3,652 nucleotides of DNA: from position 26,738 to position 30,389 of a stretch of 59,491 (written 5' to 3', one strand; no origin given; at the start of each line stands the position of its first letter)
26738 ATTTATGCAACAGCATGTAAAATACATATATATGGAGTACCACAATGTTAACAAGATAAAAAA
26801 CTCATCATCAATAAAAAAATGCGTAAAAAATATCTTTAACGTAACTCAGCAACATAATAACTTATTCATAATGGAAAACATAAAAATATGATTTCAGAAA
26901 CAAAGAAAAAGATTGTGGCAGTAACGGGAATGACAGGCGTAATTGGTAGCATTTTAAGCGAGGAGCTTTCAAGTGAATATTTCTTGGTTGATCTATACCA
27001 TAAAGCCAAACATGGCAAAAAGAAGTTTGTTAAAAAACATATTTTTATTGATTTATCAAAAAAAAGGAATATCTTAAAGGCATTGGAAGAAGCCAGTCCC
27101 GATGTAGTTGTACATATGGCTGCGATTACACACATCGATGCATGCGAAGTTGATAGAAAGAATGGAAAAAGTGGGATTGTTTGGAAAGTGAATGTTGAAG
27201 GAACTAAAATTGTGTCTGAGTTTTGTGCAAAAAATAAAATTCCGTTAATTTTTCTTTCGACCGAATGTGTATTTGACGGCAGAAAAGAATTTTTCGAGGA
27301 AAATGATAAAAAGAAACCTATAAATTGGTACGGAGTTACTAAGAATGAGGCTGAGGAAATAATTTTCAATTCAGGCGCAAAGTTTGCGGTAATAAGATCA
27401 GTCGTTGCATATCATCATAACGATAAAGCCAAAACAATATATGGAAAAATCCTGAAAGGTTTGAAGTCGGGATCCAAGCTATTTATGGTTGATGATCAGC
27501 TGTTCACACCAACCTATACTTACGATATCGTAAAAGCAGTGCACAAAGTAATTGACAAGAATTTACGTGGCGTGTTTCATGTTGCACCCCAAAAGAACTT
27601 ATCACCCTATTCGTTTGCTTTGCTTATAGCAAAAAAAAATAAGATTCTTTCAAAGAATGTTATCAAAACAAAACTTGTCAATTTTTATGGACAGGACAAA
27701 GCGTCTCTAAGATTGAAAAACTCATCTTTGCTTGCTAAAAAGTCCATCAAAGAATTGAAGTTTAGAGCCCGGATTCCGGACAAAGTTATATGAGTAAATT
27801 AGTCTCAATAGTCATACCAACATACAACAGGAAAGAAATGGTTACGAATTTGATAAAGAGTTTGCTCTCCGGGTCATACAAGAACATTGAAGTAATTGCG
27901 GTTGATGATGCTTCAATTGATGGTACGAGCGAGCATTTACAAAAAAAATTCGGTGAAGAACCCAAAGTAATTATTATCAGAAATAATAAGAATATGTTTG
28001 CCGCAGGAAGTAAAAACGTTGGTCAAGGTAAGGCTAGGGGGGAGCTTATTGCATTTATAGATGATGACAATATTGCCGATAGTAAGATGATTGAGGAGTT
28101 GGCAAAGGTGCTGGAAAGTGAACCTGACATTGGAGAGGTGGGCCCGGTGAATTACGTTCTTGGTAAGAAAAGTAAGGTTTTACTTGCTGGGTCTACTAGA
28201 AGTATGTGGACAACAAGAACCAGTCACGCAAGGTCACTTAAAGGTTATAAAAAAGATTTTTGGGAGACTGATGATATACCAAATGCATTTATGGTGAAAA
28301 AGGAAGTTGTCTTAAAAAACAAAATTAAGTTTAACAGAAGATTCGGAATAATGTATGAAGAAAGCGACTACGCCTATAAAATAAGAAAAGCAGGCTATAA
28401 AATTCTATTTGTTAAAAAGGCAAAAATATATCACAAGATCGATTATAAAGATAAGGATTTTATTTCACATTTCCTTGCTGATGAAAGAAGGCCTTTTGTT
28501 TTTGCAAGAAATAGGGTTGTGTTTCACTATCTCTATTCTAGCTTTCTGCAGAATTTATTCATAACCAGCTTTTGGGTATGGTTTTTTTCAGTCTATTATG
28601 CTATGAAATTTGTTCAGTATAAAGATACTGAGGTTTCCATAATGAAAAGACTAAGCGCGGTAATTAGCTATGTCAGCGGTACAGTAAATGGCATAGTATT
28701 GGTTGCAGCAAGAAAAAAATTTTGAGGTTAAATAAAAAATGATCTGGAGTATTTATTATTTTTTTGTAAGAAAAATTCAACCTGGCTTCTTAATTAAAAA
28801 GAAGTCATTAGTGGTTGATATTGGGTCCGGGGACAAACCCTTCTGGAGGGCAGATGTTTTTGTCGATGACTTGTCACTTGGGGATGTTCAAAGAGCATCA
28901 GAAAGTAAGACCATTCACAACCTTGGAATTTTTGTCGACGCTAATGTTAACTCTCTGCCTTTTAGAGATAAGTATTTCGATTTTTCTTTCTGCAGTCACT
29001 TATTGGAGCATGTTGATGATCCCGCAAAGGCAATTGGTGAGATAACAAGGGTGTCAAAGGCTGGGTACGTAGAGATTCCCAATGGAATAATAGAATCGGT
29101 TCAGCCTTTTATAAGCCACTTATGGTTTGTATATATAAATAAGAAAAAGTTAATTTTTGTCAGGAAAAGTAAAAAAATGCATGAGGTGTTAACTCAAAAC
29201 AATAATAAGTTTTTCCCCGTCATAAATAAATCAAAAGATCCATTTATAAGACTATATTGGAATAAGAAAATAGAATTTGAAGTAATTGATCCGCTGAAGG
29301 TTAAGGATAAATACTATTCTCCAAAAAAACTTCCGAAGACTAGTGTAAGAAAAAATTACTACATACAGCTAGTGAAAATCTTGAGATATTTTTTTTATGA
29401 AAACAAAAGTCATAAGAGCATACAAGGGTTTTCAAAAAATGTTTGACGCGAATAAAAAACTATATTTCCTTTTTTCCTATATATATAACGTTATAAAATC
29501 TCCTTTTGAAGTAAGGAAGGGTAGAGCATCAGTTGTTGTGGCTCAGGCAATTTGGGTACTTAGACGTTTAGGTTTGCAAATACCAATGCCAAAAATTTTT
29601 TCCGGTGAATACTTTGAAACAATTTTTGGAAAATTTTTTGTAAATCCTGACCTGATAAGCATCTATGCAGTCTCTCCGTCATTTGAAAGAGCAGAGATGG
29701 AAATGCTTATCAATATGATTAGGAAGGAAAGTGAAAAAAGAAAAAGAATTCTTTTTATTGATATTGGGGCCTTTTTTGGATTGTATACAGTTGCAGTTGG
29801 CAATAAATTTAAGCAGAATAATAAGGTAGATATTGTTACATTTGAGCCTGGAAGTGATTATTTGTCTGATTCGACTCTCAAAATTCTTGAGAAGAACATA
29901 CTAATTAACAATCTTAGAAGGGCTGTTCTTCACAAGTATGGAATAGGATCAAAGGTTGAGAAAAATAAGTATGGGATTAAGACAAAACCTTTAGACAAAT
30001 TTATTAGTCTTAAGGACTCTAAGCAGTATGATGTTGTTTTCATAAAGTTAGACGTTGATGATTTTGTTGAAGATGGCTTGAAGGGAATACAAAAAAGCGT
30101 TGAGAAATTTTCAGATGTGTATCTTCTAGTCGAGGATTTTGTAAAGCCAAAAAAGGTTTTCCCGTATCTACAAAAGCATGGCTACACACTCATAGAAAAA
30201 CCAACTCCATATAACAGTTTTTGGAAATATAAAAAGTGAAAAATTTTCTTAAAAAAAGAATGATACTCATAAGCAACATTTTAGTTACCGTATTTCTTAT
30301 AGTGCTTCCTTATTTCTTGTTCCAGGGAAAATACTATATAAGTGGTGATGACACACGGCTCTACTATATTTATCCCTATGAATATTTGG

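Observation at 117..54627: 45-gene, ~54.5-kb co-directional envelope-glycan super-locus dominated by GT-C-type membrane glycosyltransferases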

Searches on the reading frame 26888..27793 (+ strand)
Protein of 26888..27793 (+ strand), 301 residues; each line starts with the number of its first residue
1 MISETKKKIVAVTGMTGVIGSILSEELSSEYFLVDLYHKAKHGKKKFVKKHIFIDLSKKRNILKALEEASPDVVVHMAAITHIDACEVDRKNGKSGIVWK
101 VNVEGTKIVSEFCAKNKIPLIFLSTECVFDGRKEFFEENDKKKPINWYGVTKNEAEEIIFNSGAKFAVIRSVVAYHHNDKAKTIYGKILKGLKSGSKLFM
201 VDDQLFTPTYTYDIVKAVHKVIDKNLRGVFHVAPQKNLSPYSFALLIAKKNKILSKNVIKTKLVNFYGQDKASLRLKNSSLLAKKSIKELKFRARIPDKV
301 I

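Call 6: search_protein_families(library=pfam, proteins=[window:26888-27793:+], max_evalue=0.01)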
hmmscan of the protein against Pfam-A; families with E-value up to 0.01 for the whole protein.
window:26888-27793:+ (301 aa): 7 families
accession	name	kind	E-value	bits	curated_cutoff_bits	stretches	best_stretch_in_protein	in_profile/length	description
PF04321.23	RmlD_sub_bind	-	1.3e-46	159.4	27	1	10-286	3-263/287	RmlD substrate binding domain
PF01370.27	Epimerase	-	1.3e-22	80.8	20.9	1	10-225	1-228/240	NAD dependent epimerase/dehydratase family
PF16363.11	GDP_Man_Dehyd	-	2e-12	47.7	27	1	12-175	2-180/332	GDP-mannose 4,6 dehydratase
PF01073.25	3Beta_HSD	-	1.4e-11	44.4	22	1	12-164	2-162/280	3-beta hydroxysteroid dehydrogenase/isomerase family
PF07993.18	NAD_binding_4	-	5.5e-10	39.3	20.1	1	72-209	90-243/258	Male sterility protein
PF02719.21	Polysacc_synt_2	-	1.8e-08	34.4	20.2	1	29-162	32-152/293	Polysaccharide biosynthesis protein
PF13460.12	NAD_binding_10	-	0.0022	18.3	27.2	1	14-174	1-146/184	NAD(P)H-binding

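Call 82: search_protein_families(library=ncbifam, proteins=[window:26888-27793:+], max_evalue=1e-8)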
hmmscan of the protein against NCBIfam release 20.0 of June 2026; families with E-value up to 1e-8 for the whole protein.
window:26888-27793:+ (301 aa): 5 families
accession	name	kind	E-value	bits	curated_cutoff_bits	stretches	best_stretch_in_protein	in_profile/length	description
TIGR01214.1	rmlD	equivalog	6.2e-47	160.1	224.05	1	10-289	2-266/285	dTDP-4-dehydrorhamnose reductase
TIGR02197.1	heptose_epim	equivalog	3.7e-16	59.2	274.6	1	11-232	2-241/316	ADP-glyceromanno-heptose 6-epimerase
NF007440.0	PRK09987.1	equivalog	1.3e-13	50.9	308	1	53-253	37-236/299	dTDP-4-dehydrorhamnose reductase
TIGR01179.1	galE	equivalog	8.3e-12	44.6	262.3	1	10-161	2-158/332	UDP-glucose 4-epimerase GalE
TIGR01181.1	dTDP_gluc_dehyt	equivalog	2.2e-09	36.8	365.1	1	52-228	55-237/321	dTDP-glucose 4,6-dehydratase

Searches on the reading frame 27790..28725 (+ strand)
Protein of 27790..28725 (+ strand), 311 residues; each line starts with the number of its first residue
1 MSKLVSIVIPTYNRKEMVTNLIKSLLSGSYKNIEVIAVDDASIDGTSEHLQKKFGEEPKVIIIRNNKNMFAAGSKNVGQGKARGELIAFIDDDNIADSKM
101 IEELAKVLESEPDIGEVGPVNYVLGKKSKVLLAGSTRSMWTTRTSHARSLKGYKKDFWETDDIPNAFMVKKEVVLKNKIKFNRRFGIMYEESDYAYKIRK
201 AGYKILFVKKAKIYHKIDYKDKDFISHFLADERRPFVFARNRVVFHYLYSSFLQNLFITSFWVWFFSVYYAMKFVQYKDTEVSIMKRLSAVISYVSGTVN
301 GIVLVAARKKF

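Call 6: search_protein_families(library=pfam, proteins=[window:27790-28725:+], max_evalue=0.01)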
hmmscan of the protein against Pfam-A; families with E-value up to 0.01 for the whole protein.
window:27790-28725:+ (311 aa): 3 families
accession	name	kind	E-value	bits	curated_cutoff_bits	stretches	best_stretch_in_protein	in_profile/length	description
PF00535.33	Glycos_transf_2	-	7e-29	101.3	23.3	1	6-173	1-163/168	Glycosyl transferase family 2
PF13641.12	Glyco_tranf_2_3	-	1.8e-11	45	27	1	5-215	3-211/230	Glycosyltransferase like family 2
PF10111.15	Glyco_tranf_2_2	-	6.5e-10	39.4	27.3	1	6-123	1-126/276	Glycosyltransferase like family 2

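Call 68: search_protein_families(library=ncbifam, proteins=[window:27790-28725:+], max_evalue=0.001)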
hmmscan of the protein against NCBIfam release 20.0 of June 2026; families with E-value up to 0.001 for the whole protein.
window:27790-28725:+ (311 aa): 23 families
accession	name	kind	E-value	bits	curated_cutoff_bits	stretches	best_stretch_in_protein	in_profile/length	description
NF041875.1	EPS_EpsD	equivalog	7.6e-22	78.1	370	1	5-220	1-211/325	exopolysaccharide biosynthesis glycosyltransferase EpsD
NF038299.1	EPS_HpsN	equivalog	2.5e-20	72.7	425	1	4-118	2-116/317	hormogonium polysaccharide biosynthesis glycosyltransferase HpsN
TIGR03937.1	PgaC_IcaA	equivalog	1.2e-18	67.3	422.3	1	3-118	45-160/407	poly-beta-1,6-N-acetyl-D-glucosamine synthase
NF041394.1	GtaseAglG_Halo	equivalog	2.9e-18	66.2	440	1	5-118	3-117/304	glucosyl-dolichyl phosphate glucuronosyltransferase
NF047683.1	TeichurnBiosyTuaG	equivalog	1.7e-17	63.9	400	1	3-100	6-103/252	teichuronic acid biosynthesis protein TuaG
NF050050.1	ProtGlycPglI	equivalog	7.8e-17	61.6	500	1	4-106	3-106/306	GalNAc(5)-diNAcBac-PP-undecaprenol beta-1,3-glucosyltransferase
NF053739.1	GlytfEpsEBac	equivalog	1.1e-16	60.6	450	1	5-118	3-117/265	glycosyltransferase EpsE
TIGR03965.1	mycofact_glyco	equivalog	1.9e-16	60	280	1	5-120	76-190/467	mycofactocin biosynthesis glycosyltransferase MftF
NF007482.0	PRK10073.1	equivalog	6.8e-15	54.9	423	1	3-109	6-111/334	glycosyltransferase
NF038302.1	EPS_HpsE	equivalog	6.3e-14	51.6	300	1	6-118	4-121/307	hormogonium polysaccharide biosynthesis glycosyltransferase HpsE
NF007453.0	PRK10018.1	equivalog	4.4e-12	46.2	382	1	3-94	6-97/280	colanic acid biosynthesis glycosyltransferase WcaA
TIGR04017.1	WcaA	equivalog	1.1e-11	44.9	495.75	1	3-94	5-96/279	colanic acid biosynthesis glycosyltransferase WcaA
TIGR04283.1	glyco_like_mftF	equivalog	2.2e-09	37.2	182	1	5-111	1-100/221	TIGR04283 family arsenosugar biosynthesis glycosyltransferase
NF045692.1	OglycostaseCruG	equivalog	1.9e-07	30.3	600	1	5-65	43-103/386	2'-O-glycosyltransferase CruG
TIGR04440.1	glyco_TIGR04440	domain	2.6e-07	30.6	70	1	5-125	2-123/215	TIGR00180 family glycosyltransferase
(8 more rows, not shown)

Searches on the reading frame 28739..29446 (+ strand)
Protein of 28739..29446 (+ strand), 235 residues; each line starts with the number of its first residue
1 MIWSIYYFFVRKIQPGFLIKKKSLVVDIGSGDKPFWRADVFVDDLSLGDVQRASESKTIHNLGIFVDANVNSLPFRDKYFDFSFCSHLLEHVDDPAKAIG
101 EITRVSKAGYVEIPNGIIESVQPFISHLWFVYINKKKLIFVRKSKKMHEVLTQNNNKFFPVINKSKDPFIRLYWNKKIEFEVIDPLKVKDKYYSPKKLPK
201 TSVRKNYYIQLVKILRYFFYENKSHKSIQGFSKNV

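Call 6: search_protein_families(library=pfam, proteins=[window:28739-29446:+], max_evalue=0.01)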
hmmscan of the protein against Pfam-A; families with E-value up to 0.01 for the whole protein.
window:28739-29446:+ (235 aa): 5 families
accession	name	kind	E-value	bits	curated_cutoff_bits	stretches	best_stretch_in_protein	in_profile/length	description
PF08241.18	Methyltransf_11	-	1.2e-12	48.7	21.2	1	38-109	19-90/95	Methyltransferase domain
PF13649.12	Methyltransf_25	-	3.6e-06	28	27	1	38-109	22-96/97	Methyltransferase domain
PF13489.12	Methyltransf_23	-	0.00012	22.2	27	1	20-112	21-115/164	Methyltransferase domain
PF13847.12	Methyltransf_31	-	0.0011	19.1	27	1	64-109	57-104/145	Methyltransferase domain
PF01209.24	Ubie_methyltran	-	0.0011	18.8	20.1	1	61-110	99-147/233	ubiE/COQ5 methyltransferase family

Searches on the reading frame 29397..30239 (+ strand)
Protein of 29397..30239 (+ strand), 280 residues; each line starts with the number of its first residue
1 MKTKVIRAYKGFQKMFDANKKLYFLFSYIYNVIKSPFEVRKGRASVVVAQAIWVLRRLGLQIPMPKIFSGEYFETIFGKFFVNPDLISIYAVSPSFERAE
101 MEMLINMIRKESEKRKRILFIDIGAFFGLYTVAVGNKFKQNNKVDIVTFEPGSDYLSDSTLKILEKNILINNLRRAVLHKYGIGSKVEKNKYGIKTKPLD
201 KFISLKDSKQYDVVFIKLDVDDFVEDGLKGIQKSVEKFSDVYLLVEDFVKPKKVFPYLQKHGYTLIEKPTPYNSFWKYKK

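Call 6: search_protein_families(library=pfam, proteins=[window:29397-30239:+], max_evalue=0.01)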
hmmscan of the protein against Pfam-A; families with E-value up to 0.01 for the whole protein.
window:29397-30239:+ (280 aa): 0 families

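Call 11: search_protein_families(library=ncbifam, proteins=[window:29397-30239:+], max_evalue=1)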
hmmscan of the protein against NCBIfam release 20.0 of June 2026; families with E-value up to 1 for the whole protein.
window:29397-30239:+ (280 aa): 2 families
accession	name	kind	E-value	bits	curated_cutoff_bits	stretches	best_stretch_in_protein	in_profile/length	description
TIGR01444.1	fkbM_fam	subfamily_domain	4.9e-07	30.3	37.7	1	120-190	2-64/143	FkbM family methyltransferase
TIGR01275.1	ACC_deam_rel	subfamily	0.021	14.2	289.4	1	100-131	285-316/321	pyridoxal phosphate-dependent enzymes, D-cysteine desulfhydrase family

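Call 75: search_protein_families(library=pfam, proteins=[window:29397-30239:+], max_evalue=1)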
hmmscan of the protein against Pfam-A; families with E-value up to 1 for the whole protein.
window:29397-30239:+ (280 aa): 1 family
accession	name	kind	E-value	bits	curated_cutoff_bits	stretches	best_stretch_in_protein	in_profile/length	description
PF05050.19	Methyltransf_21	-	0.015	15.9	22.7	1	182-263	88-171/173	Methyltransferase FkbM domain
